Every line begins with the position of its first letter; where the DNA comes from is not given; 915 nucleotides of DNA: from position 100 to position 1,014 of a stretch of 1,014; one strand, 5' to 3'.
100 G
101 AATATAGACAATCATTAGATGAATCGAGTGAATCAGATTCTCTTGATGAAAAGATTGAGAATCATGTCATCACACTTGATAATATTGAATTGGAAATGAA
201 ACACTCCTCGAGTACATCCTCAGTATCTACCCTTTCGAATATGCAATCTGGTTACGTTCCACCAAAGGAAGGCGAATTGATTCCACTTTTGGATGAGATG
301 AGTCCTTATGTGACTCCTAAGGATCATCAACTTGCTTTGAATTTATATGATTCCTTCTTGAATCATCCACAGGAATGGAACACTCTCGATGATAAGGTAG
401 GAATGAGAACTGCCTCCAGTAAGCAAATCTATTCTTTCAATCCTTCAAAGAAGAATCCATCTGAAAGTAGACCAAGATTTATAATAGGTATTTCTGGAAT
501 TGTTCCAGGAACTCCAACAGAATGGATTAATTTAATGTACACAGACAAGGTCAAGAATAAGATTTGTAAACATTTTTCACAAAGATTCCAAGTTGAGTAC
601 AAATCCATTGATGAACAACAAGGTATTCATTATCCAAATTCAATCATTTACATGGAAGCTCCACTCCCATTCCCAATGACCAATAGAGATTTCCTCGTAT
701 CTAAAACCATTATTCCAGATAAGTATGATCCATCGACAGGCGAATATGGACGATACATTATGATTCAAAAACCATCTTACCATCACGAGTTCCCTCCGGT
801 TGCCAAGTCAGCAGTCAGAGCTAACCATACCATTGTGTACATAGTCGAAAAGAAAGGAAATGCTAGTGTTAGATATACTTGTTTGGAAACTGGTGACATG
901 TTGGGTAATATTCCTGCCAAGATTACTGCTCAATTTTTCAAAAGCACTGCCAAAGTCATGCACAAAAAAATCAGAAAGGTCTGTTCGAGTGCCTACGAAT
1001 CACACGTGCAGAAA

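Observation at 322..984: Divergent STARD10/PCTP-like START lipid-transfer domain with an insertion after the first strand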

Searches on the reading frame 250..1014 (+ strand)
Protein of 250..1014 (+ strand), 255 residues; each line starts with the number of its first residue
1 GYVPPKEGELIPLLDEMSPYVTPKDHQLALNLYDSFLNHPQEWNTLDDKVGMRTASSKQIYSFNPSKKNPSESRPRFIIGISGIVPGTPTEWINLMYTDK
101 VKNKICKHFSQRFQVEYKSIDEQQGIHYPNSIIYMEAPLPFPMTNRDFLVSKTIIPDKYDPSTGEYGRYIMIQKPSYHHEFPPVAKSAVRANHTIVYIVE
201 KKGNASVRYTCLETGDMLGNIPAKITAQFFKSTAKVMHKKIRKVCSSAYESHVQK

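Call 20: predict_structure(alignment_id=A1)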
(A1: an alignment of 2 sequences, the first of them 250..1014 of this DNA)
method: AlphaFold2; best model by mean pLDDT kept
length: 255 residues; sequences in the alignment: 2
mean_pLDDT: 40.0   pTM: 0.28
mean pLDDT of the five models: 40.0, 35.7, 34.8, 33.5, 33.1
residues with pLDDT >= 90: 0; 70-90: 0; 50-70: 12; < 50: 243
segments of 3 or more residues with pLDDT < 50: 1-33, 35-94, 98-102, 104-106, 111-162, 164-201, 209-255
pLDDT, mean of each block of 10 residues (from residue 1): 37 36 45 47 39 35 40 40 43 48 48 44 36 37 26 38 44 36 34 44 50 40 39 44 36 30
secondary structure, 60 per line:
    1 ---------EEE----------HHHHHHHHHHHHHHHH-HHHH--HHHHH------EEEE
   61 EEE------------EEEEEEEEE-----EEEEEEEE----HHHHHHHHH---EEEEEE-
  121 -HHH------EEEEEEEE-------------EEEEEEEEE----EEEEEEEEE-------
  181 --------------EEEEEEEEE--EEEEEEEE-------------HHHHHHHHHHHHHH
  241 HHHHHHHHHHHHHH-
elements in order: E10-12 H23-38 H40-43 H46-50 E57-63 E76-84 E90-97 H102-110 E114-119 E131-138 E152-160 E165-173 E195-203 E206-213 H227-254

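Call 21: search_protein_representatives(alignment_id=A1)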
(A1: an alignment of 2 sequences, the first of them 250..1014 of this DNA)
Query: 2 sequences, 287 profile positions. Proteins with E-value up to 0.001 (for the whole library): 36; up to 1e-10: 11; up to 1e-30: 5. The best 36 are listed.
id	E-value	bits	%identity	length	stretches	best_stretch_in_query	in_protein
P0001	5.4e-159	544.6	-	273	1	1-253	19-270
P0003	2.4e-109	381.7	-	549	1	8-280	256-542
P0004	2.9e-96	338.7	-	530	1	8-279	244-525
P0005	2.8e-51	191.1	-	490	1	11-244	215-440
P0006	6.6e-36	140.7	-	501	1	9-281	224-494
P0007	1.8e-21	93.3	-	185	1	144-276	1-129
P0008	7.2e-18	81.5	-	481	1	6-253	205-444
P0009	1.8e-15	73.6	-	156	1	152-276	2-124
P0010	3.2e-15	72.8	-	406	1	7-138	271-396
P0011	2.8e-13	66.4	-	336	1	12-140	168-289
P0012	5.2e-11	58.9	-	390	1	15-270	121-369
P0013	1.9e-10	57.1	-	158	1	130-242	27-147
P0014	2.4e-09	53.5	-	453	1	19-264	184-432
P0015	2.6e-09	53.4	-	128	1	172-286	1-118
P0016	8.3e-09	51.7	-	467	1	55-279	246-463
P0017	1.6e-08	50.8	-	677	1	120-285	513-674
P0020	6.3e-08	48.8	-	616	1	116-251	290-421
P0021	1.9e-07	47.3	-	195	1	125-223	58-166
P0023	9.6e-07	45.0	-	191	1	131-229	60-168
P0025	1.3e-06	44.5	-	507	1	71-256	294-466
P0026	1.6e-06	44.2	-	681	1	69-241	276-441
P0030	8.6e-06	41.8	-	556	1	79-246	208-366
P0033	1.4e-04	37.8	-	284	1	121-246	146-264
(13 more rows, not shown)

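Call 25: search_protein_families(library=pfam, proteins=[P0003, P0004, P0005, P0006, P0008, P0012, P0014, P0016, P0017, P0020], max_evalue=0.1)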
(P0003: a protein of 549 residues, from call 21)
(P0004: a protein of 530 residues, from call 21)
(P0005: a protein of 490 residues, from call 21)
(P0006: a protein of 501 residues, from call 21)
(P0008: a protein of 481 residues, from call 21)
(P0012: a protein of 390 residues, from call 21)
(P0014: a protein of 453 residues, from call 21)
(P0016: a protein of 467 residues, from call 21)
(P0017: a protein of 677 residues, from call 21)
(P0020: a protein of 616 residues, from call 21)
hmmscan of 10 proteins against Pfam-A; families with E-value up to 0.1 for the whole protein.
P0003 (549 aa): 1 family
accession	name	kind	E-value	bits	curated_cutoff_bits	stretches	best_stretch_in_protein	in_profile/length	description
PF00615.24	RGS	-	0.01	16.6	23.9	1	16-61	75-117/117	Regulator of G protein signaling domain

P0004 (530 aa): 2 families
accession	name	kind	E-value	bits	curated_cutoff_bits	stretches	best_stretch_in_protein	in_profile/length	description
PF00615.24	RGS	-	3.6e-15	56.8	23.9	1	26-155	3-117/117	Regulator of G protein signaling domain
PF11274.14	DUF3074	-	0.021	15.2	27.5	1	374-472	55-165/185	Protein of unknown function (DUF3074)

P0005 (490 aa): 2 families
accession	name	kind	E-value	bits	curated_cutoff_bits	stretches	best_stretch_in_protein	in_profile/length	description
PF00615.24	RGS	-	1.8e-18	67.5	23.9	1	27-153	3-116/117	Regulator of G protein signaling domain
PF01852.25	START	-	0.026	14.3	22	1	340-440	104-203/207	START domain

P0006 (501 aa): 3 families
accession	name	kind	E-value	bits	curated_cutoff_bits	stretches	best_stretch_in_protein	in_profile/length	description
PF00615.24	RGS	-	4.8e-17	62.9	23.9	1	45-172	3-117/117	Regulator of G protein signaling domain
PF11274.14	DUF3074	-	0.0072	16.7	27.5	1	303-400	27-124/185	Protein of unknown function (DUF3074)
PF01852.25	START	-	0.0092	15.8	22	1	341-456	94-205/207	START domain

P0008 (481 aa): 3 families
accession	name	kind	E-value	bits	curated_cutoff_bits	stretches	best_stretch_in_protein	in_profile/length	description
PF00615.24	RGS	-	1.1e-20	74.6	23.9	1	43-170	2-117/117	Regulator of G protein signaling domain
PF01852.25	START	-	2.3e-05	24.3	22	1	234-422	14-182/207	START domain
PF24992.1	DUF7777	-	0.016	15.9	27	0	286-337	29-82/135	Domain of unknown function (DUF7777)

P0012 (390 aa): 2 families
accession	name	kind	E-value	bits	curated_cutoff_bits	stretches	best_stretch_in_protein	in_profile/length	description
PF00615.24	RGS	-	4.3e-11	43.7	23.9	1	2-77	48-117/117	Regulator of G protein signaling domain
PF01852.25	START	-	0.0001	22.2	22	1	263-347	120-204/207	START domain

P0014 (453 aa): 2 families
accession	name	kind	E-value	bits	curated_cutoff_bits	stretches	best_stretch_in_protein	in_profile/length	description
PF00615.24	RGS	-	9.1e-16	58.7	23.9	1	15-136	3-115/117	Regulator of G protein signaling domain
PF19785.4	UPF0738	-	0.049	14.1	27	0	14-72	17-74/117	Family of unknown function (UPF0738)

P0016 (467 aa): 2 families
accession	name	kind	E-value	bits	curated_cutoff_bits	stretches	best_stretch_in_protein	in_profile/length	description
PF00615.24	RGS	-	8.7e-12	45.9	23.9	1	24-164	2-116/117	Regulator of G protein signaling domain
PF01852.25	START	-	1.8e-07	31.2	22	1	242-421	19-188/207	START domain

P0017 (677 aa): 3 families
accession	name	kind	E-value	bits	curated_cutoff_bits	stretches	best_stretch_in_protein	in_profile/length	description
PF00615.24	RGS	-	4.5e-13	50.1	23.9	1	132-242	11-114/117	Regulator of G protein signaling domain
PF01852.25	START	-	5.3e-10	39.5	22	1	517-622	89-186/207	START domain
PF11274.14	DUF3074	-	0.00046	20.6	27.5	1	507-614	45-162/185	Protein of unknown function (DUF3074)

P0020 (616 aa): 4 families
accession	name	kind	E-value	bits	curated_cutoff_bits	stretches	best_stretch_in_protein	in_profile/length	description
PF04940.18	BLUF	-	6.6e-25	87.5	25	1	463-556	2-92/92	Sensors of blue-light using FAD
PF00615.24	RGS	-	5.6e-12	46.5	23.9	1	16-133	1-112/117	Regulator of G protein signaling domain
PF11428.13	DUF3196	-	0.006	16.7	28.2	1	535-602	125-191/264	Protein of unknown function (DUF3196)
PF11274.14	DUF3074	-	0.0068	16.8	27.5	1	312-374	67-135/185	Protein of unknown function (DUF3074)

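Call 31: search_solved_structures(query=A3, max_evalue=1, show_alignments=3)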
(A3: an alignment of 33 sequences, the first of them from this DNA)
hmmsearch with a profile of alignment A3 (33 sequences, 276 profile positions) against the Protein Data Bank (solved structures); distinct sequences matched with E-value up to 1: 25.
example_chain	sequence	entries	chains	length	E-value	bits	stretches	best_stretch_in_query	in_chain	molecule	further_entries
6ser_A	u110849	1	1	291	2e-28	102.7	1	40-243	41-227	START domain-containing protein 10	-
1ln1_A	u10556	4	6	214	2.7e-21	79.3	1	40-241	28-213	Phosphatidylcholine transfer protein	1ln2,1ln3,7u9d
5jjd_B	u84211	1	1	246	6e-20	74.9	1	38-238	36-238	Collagen type IV alpha-3-binding protein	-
5zyg_A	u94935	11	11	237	6.1e-20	74.9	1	38-238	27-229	LIPID-TRANSFER PROTEIN CERT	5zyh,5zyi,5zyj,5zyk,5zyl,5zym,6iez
2e3m_A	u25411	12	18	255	6.9e-20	74.7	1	38-238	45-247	Lipid-transfer protein CERT | Goodpasture antigen binding protein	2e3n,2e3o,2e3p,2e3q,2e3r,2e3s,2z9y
2z9z_A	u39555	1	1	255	8.7e-20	74.4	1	38-238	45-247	Lipid-transfer protein CERT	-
2mou_A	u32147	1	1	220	4e-14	55.8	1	30-228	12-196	StAR-related lipid transfer protein 6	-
2r55_A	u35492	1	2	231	2.4e-09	40.1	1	29-239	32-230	StAR-related lipid transfer protein 5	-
3p0l_A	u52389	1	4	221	2.7e-09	40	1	168-239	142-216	Steroidogenic acute regulatory protein, mitochondrial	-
2pso_A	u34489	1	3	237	1.1e-07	34.7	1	40-219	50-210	StAR-related lipid transfer protein 13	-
3qsz_A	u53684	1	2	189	3.4e-05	26.5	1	40-146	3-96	STAR-related lipid transfer protein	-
7zvq_A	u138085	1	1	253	3.5e-05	26.5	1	70-237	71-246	Carotenoid-binding protein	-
1em2_A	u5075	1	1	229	0.00011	24.9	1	71-234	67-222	MLN64 PROTEIN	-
5i9j_A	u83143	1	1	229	0.00015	24.4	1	71-234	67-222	StAR-related lipid transfer protein 3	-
9rue_A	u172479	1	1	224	0.00015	24.4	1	73-234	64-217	StAR-related lipid transfer protein 3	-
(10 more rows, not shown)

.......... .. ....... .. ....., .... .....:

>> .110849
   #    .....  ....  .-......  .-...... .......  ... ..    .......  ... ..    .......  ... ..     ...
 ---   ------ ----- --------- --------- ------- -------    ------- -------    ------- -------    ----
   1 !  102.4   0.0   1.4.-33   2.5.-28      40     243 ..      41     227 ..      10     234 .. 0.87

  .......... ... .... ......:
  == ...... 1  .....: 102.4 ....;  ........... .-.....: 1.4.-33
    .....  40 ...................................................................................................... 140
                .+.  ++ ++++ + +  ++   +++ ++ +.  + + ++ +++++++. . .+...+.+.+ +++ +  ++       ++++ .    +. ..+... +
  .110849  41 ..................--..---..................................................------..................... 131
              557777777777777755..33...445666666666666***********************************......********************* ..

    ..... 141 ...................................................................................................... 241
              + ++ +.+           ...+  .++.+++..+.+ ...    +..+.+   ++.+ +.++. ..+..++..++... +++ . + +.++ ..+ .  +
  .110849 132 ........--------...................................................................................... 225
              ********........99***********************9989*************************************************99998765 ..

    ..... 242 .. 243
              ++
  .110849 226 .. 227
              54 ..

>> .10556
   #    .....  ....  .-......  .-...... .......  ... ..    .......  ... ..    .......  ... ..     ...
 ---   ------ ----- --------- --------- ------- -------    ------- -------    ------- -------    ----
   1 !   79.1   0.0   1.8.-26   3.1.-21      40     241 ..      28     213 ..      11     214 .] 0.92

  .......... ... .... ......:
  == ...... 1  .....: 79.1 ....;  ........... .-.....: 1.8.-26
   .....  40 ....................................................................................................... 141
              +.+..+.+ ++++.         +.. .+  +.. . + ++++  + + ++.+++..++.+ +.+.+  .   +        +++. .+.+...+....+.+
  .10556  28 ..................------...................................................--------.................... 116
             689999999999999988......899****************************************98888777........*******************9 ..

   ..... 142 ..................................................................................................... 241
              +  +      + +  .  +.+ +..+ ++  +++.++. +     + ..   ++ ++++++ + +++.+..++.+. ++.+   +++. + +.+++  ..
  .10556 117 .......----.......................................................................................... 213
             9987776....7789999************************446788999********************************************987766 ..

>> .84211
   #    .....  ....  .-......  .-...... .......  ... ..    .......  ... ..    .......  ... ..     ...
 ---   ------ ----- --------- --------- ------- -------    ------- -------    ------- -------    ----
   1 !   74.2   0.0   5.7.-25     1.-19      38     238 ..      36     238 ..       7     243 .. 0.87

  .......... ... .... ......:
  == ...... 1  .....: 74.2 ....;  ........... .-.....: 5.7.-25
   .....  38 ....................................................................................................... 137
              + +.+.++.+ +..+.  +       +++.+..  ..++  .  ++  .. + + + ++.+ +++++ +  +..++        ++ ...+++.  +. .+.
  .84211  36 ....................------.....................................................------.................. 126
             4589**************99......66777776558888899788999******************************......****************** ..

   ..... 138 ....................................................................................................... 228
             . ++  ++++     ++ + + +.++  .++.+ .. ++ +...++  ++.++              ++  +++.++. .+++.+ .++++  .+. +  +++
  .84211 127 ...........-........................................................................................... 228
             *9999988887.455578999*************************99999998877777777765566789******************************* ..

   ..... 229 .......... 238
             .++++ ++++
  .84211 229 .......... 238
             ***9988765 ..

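Call 33: search_solved_structures(query=A4, max_evalue=1, show_alignments=2)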
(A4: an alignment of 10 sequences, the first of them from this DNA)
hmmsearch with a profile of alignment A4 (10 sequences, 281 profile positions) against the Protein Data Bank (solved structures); distinct sequences matched with E-value up to 1: 8.
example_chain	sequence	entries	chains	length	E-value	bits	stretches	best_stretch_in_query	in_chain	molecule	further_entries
6ser_A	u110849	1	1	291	4.4e-06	29.8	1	129-244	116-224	START domain-containing protein 10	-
1ln1_A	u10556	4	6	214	4.1e-05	26.6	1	125-241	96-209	Phosphatidylcholine transfer protein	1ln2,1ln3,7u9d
3p0l_A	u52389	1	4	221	0.27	14.1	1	175-241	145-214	Steroidogenic acute regulatory protein, mitochondrial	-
5zyg_A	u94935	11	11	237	0.46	13.3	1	126-195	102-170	LIPID-TRANSFER PROTEIN CERT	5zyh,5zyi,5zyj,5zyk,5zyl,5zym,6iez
2e3m_A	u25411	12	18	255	0.47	13.3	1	126-195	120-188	Lipid-transfer protein CERT | Goodpasture antigen binding protein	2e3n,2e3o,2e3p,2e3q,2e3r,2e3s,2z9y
5jjd_B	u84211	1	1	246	0.49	13.2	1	126-195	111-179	Collagen type IV alpha-3-binding protein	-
2z9z_A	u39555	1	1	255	0.57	13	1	126-195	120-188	Lipid-transfer protein CERT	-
7vke_B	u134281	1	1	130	0.66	12.8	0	80-111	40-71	Unidab F11A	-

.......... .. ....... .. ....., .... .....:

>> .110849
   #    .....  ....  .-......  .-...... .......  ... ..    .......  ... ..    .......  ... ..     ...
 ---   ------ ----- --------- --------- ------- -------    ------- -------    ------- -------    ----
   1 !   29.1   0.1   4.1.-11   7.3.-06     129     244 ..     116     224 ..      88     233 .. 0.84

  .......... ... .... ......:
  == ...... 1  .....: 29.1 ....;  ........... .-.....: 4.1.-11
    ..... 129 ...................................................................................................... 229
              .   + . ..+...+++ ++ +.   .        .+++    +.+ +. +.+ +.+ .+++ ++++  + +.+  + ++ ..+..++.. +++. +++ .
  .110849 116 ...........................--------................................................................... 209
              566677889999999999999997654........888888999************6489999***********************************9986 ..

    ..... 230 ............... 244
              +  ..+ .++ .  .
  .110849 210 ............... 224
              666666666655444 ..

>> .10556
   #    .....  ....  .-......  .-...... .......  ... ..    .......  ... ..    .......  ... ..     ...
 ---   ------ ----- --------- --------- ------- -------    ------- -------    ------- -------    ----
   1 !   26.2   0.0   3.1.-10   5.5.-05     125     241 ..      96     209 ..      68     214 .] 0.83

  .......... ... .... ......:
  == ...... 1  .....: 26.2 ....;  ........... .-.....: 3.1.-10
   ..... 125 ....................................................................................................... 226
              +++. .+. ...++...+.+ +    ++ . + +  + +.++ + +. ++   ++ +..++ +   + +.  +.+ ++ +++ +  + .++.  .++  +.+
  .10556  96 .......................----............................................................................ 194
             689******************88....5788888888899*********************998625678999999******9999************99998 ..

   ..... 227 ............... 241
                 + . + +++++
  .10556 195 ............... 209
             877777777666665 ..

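Call 34: predict_structure(alignment_id=A3)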
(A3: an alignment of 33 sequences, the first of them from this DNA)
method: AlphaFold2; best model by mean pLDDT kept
length: 253 residues; sequences in the alignment: 33
mean_pLDDT: 90.5   pTM: 0.88
mean pLDDT of the five models: 90.5, 89.5, 88.7, 88.4, 87.8
residues with pLDDT >= 90: 172; 70-90: 75; 50-70: 4; < 50: 2
segments of 3 or more residues with pLDDT < 50: none
pLDDT, mean of each block of 10 residues (from residue 1): 85 94 97 97 93 95 78 93 92 84 86 97 97 93 95 97 97 95 85 97 94 90 84 82 76 48
secondary structure, 60 per line:
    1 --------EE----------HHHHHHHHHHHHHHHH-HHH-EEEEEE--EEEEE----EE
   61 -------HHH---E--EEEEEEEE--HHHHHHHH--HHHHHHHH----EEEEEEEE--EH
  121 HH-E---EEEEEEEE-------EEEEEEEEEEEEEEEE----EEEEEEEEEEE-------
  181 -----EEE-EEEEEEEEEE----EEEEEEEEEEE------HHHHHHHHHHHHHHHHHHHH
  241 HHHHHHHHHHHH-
elements in order: H21-36 E42-47 E50-54 E77-84 H87-94 H97-104 E109-116 E128-135 E143-158 E163-173 E186-188 E190-199 E204-214 H221-252

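Call 37: fold_search(model_id=the predicted structure, library=pdb)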
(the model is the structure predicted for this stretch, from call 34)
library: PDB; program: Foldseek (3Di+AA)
matches with E <= 10: 1407; with E <= 0.001: 76
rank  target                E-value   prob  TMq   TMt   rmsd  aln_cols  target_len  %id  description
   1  3h3q_B                9.5e-11  1.00  0.61  0.65   6.2       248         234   16  Crystal structure of the CERT START domain in complex with HPA-13 (released 2010-03-02)
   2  6ser                  1.1e-10  1.00  0.67  0.69   4.9       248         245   18  Crystal structure of human STARD10 (released 2020-08-26)
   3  5jjd_B                1.1e-10  1.00  0.59  0.63   6.3       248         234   15  crystal structure of the ceramide transfer protein PH and START domain complex (released 2017-07-05)
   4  5zyh                  1.3e-10  1.00  0.60  0.66   5.3       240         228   13  Crystal structure of CERT START domain in complex with compound E5 (released 2019-02-27)
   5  6iez                  1.6e-10  1.00  0.61  0.67   4.7       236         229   14  Crystal structure of CERT START domain in complex with compound B16 (released 2019-02-27)
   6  2e3o                  1.6e-10  1.00  0.55  0.60   6.7       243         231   16  Crystal structure of CERT START domain in complex with C16-ceramide (P212121) (released 2007-12-18)
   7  5zyi                  1.9e-10  1.00  0.63  0.68   4.6       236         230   14  Crystal structure of CERT START domain in complex with compound E16 (released 2019-02-27)
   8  5zyk                  3.0e-10  1.00  0.63  0.68   5.0       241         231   13  Crystal structure of CERT START domain in complex with compound E25 (released 2019-02-27)
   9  5zyg                  3.3e-10  1.00  0.59  0.63   6.3       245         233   14  Crystal structure of CERT START domain in complex with compound B5 (released 2019-02-27)
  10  2e3r_B                3.9e-10  1.00  0.58  0.65   6.5       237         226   15  Crystal structure of CERT START domain in complex with C18-ceramide (P1) (released 2007-12-18)
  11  5zyj                  4.4e-10  1.00  0.62  0.68   4.7       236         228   14  Crystal structure of CERT START domain in complex with compound E16A (released 2019-02-27)
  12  2pso_B                4.6e-10  1.00  0.52  0.64   8.0       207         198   20  Human StarD13 (DLC2) lipid transfer and protein localization domain (released 2007-05-15)
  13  2e3r_A                5.4e-10  1.00  0.58  0.64   6.2       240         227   15  Crystal structure of CERT START domain in complex with C18-ceramide (P1) (released 2007-12-18)
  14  6j81                  5.7e-10  1.00  0.62  0.68   4.8       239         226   14  Crystal structure of CERT START domain in complex with compound E14 (released 2019-02-27)
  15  2z9z                  5.7e-10  1.00  0.62  0.67   5.1       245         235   17  Crystal structure of CERT START domain(N504A mutant), in complex with C10-diacylglycerol (released 2008-02-12)
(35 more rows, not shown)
